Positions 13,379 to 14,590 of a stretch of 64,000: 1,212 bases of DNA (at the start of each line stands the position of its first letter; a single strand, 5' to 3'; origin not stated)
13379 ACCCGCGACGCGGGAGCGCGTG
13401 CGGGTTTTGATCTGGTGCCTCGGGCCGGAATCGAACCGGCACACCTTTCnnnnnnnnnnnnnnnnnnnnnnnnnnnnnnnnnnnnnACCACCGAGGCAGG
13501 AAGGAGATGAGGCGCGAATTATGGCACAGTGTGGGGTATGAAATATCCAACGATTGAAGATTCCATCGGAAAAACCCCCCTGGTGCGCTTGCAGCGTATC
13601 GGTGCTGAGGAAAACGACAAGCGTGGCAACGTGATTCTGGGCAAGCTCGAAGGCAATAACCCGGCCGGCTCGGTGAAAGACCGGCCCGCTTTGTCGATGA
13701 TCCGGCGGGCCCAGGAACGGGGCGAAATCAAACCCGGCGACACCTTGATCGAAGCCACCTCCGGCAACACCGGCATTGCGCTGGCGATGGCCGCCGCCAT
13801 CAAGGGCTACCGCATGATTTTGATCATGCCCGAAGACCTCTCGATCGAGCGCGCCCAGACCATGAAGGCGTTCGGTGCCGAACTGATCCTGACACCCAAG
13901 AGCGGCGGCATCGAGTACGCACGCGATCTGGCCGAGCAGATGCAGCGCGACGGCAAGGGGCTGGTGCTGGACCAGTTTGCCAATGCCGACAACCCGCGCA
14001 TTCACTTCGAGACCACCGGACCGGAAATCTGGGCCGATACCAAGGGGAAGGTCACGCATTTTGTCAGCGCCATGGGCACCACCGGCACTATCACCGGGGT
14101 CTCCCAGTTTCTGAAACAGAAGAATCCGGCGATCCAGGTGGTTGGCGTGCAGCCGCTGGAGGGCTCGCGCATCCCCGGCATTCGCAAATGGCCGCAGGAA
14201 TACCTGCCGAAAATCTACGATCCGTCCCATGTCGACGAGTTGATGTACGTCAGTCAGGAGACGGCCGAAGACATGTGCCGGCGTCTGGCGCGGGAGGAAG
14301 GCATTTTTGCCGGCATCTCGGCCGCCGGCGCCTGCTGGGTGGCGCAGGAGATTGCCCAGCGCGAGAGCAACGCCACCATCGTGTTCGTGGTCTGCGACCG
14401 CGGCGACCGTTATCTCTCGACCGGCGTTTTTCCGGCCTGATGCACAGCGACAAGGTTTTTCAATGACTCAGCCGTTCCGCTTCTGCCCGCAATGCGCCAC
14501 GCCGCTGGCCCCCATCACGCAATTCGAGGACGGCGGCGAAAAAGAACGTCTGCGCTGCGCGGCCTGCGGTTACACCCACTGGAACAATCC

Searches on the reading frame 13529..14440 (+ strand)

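Call 98: search_protein_families(library=pfam, proteins=[window:13529-14440:+], max_evalue=0.00001)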
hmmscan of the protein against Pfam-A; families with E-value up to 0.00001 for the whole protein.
window:13529-14440:+ (303 aa): 1 family
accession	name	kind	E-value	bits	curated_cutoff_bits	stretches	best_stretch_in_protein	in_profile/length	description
PF00291.31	PALP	-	5.5e-69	233.2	35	1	9-290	1-295/295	Pyridoxal-phosphate dependent enzyme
